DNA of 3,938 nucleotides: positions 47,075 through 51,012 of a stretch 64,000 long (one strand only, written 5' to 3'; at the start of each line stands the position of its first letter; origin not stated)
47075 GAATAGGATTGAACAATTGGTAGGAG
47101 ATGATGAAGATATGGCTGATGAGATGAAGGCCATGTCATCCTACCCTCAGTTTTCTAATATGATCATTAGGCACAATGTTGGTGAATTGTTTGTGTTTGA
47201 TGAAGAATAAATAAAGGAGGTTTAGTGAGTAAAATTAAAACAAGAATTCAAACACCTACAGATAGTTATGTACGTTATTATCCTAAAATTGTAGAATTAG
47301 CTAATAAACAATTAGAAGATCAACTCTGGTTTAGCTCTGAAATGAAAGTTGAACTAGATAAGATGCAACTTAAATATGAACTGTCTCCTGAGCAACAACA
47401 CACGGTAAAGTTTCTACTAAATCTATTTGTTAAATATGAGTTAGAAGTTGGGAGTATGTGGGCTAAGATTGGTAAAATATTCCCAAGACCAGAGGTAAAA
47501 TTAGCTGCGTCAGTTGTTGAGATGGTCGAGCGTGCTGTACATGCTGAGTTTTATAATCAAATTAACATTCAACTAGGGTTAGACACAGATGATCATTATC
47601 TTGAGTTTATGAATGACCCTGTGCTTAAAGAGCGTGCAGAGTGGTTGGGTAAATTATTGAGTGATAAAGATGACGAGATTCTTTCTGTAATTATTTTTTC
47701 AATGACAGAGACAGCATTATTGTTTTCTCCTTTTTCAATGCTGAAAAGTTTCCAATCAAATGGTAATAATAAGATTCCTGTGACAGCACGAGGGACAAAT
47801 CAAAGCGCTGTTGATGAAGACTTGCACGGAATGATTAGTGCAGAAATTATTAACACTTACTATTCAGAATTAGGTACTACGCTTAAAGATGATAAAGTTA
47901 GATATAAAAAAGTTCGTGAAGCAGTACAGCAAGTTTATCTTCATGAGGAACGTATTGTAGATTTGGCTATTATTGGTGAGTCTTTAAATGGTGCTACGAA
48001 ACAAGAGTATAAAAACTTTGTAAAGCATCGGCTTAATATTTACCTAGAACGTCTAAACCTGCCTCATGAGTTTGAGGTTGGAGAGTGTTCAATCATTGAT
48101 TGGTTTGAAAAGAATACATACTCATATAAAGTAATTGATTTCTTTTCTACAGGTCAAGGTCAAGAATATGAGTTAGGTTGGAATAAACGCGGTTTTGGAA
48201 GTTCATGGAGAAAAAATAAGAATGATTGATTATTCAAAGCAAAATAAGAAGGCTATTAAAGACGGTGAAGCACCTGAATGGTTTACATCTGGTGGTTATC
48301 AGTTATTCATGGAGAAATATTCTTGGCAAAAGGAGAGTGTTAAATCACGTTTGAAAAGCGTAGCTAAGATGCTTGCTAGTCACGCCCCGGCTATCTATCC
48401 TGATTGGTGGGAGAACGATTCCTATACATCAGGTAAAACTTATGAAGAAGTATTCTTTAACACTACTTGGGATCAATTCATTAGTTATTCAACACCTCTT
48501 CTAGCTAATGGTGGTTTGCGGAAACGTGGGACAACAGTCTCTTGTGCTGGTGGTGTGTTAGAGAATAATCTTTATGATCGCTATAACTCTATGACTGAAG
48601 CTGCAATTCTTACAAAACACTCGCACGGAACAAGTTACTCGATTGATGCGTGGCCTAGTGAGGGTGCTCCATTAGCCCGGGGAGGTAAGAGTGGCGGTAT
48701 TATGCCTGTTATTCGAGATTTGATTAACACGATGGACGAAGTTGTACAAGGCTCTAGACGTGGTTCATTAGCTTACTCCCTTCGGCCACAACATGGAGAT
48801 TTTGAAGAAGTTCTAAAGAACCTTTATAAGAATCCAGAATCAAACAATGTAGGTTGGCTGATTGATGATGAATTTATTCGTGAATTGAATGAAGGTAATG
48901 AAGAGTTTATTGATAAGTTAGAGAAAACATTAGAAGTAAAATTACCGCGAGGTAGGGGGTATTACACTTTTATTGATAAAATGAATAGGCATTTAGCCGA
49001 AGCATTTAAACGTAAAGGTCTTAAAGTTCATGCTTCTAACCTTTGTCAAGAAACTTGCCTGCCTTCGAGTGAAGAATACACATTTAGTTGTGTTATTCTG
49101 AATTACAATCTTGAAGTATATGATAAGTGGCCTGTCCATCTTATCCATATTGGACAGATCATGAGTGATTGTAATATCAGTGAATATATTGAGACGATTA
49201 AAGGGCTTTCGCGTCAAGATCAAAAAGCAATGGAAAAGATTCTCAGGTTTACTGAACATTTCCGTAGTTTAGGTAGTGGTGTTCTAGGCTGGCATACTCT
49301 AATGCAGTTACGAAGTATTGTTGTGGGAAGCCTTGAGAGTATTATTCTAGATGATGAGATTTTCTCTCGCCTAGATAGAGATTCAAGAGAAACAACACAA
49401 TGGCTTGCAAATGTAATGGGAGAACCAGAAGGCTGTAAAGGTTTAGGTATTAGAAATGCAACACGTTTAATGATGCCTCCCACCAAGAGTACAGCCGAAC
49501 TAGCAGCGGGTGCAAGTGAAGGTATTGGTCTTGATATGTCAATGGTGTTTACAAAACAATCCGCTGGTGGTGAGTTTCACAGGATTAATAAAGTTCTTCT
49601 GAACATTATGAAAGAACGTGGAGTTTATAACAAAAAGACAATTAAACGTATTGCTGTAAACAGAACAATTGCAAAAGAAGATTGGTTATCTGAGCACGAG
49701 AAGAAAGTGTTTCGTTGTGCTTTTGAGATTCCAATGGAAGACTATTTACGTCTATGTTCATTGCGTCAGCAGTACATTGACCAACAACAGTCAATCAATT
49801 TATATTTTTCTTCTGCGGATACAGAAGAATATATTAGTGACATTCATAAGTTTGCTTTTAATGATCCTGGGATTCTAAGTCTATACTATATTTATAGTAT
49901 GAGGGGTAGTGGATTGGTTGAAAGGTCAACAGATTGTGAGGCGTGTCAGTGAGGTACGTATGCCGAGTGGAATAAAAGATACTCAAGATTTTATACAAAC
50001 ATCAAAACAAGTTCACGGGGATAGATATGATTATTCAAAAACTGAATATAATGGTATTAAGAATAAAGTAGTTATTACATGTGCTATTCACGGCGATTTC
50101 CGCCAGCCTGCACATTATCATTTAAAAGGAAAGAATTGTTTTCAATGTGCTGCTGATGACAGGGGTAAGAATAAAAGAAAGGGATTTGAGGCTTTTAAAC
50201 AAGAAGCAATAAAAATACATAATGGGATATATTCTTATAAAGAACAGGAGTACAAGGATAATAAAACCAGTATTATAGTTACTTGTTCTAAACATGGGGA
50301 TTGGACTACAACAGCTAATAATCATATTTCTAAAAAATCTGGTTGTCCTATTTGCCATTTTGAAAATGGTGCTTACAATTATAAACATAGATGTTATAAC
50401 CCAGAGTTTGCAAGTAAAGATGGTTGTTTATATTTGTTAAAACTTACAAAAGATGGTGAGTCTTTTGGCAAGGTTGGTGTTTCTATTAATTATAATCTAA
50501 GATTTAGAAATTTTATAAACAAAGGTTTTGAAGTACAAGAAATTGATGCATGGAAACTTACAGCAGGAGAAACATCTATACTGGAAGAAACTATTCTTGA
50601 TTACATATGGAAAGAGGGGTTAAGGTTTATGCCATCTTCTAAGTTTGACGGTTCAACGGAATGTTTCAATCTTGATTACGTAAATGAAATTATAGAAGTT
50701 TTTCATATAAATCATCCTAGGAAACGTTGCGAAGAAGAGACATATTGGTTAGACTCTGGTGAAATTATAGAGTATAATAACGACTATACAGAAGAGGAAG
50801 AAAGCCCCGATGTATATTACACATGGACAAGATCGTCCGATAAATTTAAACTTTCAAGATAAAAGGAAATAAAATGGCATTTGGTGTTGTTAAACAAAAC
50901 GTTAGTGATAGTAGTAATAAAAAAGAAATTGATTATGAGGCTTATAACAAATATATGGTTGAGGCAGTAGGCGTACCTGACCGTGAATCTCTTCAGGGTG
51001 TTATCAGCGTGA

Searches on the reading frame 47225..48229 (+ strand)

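Call 59: search_protein_families(library=pfam, proteins=[window:47225-48229:+], max_evalue=0.001)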
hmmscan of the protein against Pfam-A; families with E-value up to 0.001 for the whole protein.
window:47225-48229:+ (334 aa): 1 family
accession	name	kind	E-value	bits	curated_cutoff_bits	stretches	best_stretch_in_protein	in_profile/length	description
PF00268.27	Ribonuc_red_sm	-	2.1e-33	116.4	33.6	1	19-285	9-276/281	Ribonucleotide reductase, small chain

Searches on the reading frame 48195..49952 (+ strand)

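Call 59: search_protein_families(library=pfam, proteins=[window:48195-49952:+], max_evalue=0.001)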
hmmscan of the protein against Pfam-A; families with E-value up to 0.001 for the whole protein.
window:48195-49952:+ (585 aa): 1 family
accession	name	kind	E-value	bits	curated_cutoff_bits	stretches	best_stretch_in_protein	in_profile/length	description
PF02867.20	Ribonuc_red_lgC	-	8.9e-47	160.3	23.9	3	416-565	375-522/523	Ribonucleotide reductase, barrel domain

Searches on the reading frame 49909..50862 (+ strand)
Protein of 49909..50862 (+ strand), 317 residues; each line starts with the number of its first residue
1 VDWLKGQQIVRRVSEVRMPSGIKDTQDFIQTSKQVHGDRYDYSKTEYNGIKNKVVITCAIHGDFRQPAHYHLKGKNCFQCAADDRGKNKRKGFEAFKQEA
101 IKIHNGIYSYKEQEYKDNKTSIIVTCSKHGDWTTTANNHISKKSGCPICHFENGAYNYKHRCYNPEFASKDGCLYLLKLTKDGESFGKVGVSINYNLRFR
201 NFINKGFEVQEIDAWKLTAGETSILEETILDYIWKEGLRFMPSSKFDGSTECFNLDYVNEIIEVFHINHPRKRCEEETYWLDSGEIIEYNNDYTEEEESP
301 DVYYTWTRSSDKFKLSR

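Call 59: search_protein_families(library=pfam, proteins=[window:49909-50862:+], max_evalue=0.001)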
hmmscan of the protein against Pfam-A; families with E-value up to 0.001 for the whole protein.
window:49909-50862:+ (317 aa): 2 families
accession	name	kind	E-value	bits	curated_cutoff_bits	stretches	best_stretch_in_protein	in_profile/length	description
PF05265.19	DUF723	-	3.7e-06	27.2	20.9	0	114-149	23-59/60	Protein of unknown function (DUF723)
PF21817.3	CapR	-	1e-05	26.1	24.2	1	108-149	15-66/67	CapR homology domain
